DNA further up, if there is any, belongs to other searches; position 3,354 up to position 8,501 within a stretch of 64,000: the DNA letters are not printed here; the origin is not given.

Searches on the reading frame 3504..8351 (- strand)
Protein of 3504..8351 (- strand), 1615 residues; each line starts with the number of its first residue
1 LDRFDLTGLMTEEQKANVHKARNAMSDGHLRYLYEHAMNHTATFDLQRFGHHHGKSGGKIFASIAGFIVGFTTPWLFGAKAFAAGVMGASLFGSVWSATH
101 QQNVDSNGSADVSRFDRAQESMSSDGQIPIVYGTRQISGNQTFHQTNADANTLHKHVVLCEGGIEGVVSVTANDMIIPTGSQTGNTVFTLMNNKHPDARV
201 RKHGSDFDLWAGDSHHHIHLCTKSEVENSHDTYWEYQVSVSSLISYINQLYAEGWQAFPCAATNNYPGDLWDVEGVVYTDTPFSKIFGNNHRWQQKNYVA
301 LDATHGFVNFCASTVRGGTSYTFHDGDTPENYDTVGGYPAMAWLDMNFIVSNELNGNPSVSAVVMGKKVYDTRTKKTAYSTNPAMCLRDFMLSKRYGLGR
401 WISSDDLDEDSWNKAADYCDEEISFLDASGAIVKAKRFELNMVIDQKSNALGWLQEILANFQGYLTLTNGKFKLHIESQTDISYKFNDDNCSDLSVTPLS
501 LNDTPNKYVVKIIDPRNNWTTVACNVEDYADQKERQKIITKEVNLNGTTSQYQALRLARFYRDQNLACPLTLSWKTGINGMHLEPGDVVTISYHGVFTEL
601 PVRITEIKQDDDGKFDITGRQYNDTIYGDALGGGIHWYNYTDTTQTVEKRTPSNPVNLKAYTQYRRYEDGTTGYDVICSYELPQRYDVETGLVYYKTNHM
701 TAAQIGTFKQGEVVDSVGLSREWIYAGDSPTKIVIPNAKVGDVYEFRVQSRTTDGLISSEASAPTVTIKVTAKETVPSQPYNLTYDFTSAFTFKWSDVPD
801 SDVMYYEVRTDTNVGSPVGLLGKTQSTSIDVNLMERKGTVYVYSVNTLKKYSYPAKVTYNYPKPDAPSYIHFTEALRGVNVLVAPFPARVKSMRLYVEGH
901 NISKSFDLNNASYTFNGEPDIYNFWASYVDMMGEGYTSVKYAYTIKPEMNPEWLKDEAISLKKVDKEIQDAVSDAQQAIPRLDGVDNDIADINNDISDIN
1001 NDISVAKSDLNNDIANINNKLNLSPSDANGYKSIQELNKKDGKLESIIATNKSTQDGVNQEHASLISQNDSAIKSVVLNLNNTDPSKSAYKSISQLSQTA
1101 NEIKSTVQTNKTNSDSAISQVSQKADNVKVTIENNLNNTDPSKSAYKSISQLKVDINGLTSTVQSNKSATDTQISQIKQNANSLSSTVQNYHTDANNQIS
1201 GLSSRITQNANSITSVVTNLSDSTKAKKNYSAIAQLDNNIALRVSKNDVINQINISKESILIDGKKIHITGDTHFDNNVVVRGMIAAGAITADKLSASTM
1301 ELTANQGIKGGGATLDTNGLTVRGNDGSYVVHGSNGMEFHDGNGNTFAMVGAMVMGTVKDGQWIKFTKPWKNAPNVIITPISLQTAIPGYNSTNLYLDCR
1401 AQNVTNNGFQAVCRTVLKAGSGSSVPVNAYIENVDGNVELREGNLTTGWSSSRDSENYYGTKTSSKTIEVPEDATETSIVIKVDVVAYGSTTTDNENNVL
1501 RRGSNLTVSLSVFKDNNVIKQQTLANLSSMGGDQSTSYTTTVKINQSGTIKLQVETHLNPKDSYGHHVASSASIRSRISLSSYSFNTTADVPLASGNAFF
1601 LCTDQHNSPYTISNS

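Call 13: search_protein_families(library=phrogs, proteins=[window:3504-8351:-])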
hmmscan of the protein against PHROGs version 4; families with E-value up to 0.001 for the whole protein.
window:3504-8351:- (1615 aa): 12 families
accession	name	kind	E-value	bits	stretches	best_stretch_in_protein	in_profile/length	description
phrog_31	-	tail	1.3e-70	239.7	2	333-593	467-742/1565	central tail fiber J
phrog_1101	-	tail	6.7e-30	104.7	3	377-618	222-456/1405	tail protein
phrog_2589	-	tail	4.6e-23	80.7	1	374-592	271-484/3686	tail protein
phrog_1727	-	tail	3e-22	79.2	1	374-592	269-484/1174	tail protein and host specificity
phrog_37728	-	unknown function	4.6e-22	78.1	1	345-627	162-450/1894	-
phrog_10652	-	unknown function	3.1e-11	44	1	369-607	15-253/328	-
phrog_1330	-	tail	2.3e-10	40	1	1222-1299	952-1027/1361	tail protein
phrog_1899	-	unknown function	7.1e-10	38.8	1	1147-1301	298-459/933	-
phrog_16040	-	head and packaging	3e-09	36.4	1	956-1208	117-371/1254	virion structural protein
phrog_1775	-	head and packaging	1.2e-05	24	1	1227-1300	1172-1233/1609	minor head protein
phrog_14774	-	unknown function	2.8e-05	24.4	1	374-422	146-194/212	-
phrog_15723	-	unknown function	0.00072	20.2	0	393-558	8-174/223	-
